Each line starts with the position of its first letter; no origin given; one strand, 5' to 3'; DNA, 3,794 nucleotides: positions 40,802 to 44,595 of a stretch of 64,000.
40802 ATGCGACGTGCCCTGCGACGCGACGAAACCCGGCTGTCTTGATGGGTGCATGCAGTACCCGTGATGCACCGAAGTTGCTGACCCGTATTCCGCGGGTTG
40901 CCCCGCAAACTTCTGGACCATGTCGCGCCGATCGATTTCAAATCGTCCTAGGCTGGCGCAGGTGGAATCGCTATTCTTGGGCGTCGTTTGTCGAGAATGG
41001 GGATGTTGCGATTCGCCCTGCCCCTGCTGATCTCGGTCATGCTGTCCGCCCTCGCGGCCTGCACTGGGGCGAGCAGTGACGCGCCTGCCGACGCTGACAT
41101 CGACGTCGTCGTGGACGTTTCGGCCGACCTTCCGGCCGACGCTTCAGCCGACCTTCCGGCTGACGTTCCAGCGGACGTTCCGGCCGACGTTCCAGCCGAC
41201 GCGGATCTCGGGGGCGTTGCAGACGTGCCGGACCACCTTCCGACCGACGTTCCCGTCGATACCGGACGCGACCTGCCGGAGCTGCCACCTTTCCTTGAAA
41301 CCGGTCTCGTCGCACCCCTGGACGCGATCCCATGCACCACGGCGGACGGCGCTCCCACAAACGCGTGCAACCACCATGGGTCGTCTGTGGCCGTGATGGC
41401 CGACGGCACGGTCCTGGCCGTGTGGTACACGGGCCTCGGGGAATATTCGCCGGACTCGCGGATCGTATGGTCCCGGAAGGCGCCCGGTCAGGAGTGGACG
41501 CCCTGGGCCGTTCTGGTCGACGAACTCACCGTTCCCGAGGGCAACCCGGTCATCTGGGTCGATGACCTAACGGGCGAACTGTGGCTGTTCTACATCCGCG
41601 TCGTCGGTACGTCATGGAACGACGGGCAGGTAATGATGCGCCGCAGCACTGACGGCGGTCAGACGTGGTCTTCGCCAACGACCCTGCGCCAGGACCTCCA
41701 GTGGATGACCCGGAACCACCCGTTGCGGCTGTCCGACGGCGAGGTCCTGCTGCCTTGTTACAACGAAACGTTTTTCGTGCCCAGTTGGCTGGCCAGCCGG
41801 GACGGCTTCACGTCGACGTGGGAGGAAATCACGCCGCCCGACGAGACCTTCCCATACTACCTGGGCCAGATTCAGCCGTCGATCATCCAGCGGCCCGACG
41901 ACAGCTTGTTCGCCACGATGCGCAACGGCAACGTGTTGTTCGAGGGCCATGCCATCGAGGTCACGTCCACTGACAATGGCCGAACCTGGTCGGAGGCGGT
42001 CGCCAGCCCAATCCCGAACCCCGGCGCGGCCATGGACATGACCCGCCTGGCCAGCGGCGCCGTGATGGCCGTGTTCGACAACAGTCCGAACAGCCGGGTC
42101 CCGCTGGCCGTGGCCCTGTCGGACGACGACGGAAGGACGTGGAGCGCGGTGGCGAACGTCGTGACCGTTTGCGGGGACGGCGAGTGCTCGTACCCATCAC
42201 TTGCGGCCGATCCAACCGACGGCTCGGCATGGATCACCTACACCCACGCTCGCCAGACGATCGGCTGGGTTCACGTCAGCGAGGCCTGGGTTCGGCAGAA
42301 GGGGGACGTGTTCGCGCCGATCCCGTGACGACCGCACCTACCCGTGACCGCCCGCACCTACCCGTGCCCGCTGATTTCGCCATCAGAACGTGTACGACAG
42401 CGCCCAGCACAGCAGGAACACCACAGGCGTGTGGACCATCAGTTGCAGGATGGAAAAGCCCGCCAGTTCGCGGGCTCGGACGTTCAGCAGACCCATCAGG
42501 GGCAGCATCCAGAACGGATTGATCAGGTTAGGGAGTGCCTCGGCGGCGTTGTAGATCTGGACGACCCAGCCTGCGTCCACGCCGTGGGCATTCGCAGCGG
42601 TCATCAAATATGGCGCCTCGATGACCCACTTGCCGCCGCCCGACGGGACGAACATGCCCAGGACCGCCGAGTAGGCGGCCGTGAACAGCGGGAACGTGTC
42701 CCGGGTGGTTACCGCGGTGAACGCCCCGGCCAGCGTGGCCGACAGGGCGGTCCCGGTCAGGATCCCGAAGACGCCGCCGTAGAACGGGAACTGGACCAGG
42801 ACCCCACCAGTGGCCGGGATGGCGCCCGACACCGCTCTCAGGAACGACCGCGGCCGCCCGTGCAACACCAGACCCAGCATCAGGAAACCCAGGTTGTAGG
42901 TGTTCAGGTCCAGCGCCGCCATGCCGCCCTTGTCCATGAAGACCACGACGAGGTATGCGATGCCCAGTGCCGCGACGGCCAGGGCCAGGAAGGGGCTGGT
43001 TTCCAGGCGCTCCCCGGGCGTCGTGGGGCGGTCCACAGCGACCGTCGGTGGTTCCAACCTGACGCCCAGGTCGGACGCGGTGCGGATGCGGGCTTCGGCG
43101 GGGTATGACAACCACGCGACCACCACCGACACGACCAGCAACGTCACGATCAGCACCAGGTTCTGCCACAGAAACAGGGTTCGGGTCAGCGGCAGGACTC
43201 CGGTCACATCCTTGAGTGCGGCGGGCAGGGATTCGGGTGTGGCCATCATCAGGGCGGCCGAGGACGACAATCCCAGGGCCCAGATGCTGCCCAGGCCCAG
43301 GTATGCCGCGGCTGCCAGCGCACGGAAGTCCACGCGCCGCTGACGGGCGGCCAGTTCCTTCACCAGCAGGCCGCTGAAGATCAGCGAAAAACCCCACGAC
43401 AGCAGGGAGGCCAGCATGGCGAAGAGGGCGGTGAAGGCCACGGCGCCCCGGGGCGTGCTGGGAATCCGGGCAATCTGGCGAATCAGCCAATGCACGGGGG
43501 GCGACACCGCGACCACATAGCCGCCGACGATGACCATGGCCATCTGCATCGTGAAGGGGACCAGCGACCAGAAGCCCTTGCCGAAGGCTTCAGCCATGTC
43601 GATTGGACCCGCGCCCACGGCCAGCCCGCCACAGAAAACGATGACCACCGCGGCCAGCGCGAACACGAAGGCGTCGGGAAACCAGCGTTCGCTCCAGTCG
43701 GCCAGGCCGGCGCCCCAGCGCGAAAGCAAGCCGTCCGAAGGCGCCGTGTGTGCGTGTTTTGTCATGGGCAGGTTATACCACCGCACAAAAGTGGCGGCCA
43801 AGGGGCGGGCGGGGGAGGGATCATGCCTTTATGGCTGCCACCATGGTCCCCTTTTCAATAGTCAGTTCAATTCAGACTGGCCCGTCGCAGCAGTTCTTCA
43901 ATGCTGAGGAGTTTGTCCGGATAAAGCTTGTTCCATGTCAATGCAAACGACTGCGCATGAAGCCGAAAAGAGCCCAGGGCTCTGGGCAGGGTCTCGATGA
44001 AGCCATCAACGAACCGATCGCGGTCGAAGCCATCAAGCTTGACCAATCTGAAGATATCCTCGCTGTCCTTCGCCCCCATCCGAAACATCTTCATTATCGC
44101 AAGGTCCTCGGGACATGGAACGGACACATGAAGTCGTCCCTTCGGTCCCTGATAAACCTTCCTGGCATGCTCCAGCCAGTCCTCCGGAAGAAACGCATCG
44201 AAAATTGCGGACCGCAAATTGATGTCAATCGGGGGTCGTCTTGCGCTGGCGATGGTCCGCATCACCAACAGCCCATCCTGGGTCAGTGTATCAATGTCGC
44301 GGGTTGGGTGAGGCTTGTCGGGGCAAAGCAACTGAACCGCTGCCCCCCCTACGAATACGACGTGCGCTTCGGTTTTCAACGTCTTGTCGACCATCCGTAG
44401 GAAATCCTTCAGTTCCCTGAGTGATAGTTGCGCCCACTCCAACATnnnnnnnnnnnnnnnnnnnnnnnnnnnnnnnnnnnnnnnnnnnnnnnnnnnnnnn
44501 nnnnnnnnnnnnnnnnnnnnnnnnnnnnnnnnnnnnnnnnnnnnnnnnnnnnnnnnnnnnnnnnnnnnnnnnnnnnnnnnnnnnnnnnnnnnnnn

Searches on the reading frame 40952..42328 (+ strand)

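Call 39: search_protein_families(library=pfam, proteins=[window:40952-42328:+], max_evalue=0.001)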
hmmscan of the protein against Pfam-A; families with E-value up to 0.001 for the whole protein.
window:40952-42328:+ (458 aa): 2 families
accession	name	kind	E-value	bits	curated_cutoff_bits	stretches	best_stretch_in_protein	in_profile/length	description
PF13088.12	BNR_2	-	2.2e-49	168.7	31.4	1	152-421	1-271/277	BNR repeat-like domain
PF02012.26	BNR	-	4e-05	23.4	27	0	231-240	2-11/12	BNR/Asp-box repeat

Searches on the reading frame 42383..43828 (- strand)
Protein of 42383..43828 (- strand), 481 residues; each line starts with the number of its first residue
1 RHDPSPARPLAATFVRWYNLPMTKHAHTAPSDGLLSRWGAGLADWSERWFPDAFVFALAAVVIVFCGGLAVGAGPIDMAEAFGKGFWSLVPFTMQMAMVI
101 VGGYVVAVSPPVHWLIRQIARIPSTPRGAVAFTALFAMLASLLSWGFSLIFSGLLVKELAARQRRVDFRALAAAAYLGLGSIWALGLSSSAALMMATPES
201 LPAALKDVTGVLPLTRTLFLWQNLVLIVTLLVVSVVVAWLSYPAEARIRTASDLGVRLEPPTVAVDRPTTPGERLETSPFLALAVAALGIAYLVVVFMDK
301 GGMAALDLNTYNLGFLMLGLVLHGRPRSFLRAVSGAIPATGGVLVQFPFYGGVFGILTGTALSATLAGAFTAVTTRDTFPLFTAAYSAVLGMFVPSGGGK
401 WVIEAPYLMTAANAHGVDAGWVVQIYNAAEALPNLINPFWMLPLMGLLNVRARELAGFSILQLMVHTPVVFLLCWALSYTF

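Call 39: search_protein_families(library=pfam, proteins=[window:42383-43828:-], max_evalue=0.001)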
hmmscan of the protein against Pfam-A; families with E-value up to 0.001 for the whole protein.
window:42383-43828:- (481 aa): 1 family
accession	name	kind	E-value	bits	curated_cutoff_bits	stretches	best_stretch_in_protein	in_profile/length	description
PF02667.20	SCFA_trans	-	7.3e-99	332.2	27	1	35-472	2-448/453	Short chain fatty acid transporter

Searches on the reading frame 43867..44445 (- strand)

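Call 105: search_protein_families(library=pfam, proteins=[window:43867-44445:-], max_evalue=0.0001)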
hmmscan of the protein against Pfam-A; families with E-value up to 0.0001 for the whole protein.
window:43867-44445:- (192 aa): 1 family
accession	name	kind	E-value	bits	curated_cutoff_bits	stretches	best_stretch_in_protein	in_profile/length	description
PF19502.5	DUF6036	-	1.5e-12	48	23.6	1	9-132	3-116/164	Nucleotidyltransferase of unknown function (DUF6036)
